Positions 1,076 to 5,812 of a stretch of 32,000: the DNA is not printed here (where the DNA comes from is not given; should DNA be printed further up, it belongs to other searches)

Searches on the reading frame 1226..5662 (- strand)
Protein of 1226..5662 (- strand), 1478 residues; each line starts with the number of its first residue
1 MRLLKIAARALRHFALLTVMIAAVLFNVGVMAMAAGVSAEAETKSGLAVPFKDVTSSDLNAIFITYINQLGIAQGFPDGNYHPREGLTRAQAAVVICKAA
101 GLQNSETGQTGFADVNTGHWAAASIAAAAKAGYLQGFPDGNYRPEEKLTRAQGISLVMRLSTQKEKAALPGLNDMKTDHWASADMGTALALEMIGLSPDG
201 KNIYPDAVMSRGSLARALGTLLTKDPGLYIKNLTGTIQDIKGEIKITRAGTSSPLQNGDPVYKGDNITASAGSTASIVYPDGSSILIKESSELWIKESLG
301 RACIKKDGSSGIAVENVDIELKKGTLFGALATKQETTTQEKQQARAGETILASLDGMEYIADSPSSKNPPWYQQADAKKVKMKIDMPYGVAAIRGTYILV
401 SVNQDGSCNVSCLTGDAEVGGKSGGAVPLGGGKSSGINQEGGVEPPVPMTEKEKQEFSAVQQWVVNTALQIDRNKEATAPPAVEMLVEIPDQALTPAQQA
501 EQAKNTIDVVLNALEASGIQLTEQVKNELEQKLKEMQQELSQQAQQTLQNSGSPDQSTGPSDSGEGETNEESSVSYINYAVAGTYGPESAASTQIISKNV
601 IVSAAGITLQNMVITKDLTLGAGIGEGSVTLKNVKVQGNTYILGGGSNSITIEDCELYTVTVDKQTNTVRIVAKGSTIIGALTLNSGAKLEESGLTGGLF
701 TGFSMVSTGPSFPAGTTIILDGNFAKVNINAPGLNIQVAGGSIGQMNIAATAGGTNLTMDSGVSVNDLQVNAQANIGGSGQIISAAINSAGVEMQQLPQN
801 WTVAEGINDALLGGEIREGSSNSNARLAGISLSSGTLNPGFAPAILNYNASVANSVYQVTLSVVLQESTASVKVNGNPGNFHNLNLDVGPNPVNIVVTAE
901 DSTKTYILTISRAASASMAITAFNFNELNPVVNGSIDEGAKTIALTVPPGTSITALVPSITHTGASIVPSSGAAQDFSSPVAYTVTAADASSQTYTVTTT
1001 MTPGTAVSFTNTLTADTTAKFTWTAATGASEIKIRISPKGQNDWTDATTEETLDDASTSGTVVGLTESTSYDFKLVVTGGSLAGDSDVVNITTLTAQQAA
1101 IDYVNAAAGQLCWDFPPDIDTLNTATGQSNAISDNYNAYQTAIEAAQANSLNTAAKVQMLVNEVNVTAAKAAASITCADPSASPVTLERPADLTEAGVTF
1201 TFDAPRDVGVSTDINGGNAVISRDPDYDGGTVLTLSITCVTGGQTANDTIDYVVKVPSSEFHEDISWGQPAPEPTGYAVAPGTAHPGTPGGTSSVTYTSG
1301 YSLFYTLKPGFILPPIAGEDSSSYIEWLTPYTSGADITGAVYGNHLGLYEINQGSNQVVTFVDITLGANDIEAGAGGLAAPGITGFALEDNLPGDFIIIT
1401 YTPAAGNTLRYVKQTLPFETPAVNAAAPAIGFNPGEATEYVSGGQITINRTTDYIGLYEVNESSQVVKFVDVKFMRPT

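Call 12: search_protein_families(library=ncbifam, proteins=[window:1226-5662:-], max_evalue=0.00001)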
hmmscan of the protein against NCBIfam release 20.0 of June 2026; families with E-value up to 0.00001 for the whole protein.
window:1226-5662:- (1478 aa): 2 families
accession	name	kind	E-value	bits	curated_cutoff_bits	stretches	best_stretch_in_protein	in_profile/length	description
NF033190.2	inl_like_NEAT_1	exception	5.9e-13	48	1275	1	37-218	568-748/754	NEAT domain-containing leucine-rich repeat protein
NF033682.1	retention_LapA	subfamily_domain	7e-06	26.3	50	1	234-331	3-69/145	retention module-containing protein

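Call 67: search_protein_families(library=pfam, proteins=[window:1226-5662:-], max_evalue=1)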
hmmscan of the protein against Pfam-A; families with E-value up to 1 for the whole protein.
window:1226-5662:- (1478 aa): 12 families
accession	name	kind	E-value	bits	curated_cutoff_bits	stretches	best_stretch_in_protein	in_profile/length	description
PF00395.25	SLH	-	1.7e-24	85.9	20.8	2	112-152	2-42/44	S-layer homology domain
PF12733.13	Cadherin-like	-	3.2e-15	56.8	24.2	1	836-912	5-88/89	Cadherin-like beta sandwich domain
PF18316.7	S-l_SbsC_C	-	1.4e-12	48.3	26.6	2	1286-1369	2-86/86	S-layer protein SbsC C-terminal domain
PF04773.18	FecR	-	2.3e-07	31.6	24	2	376-417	56-96/97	FecR protein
PF00041.27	fn3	-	0.012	16.3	25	1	1007-1078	6-70/84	Fibronectin type III domain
PF16656.11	Pur_ac_phosph_N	-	0.02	15.9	30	1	1012-1093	7-93/93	Purple acid Phosphatase, N-terminal domain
PF22243.2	DUF5018-rel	-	0.037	14.6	28.1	1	969-998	86-115/115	DUF5018-related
PF08891.16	YfcL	-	0.14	12.9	25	1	507-550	33-76/83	YfcL protein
PF00846.24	Hanta_nucleocap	-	0.17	11.2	27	1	495-576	20-98/428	Hantavirus nucleocapsid protein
PF03148.19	Tektin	-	0.37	9.9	34.3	1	457-546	196-280/383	Tektin family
PF22352.2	K319L-like_PKD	-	0.64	10.5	27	1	1048-1092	37-83/84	K319L-like, PKD domain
PF19926.4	DUF6389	-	0.85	9.5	27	1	439-470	83-113/149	Family of unknown function (DUF6389)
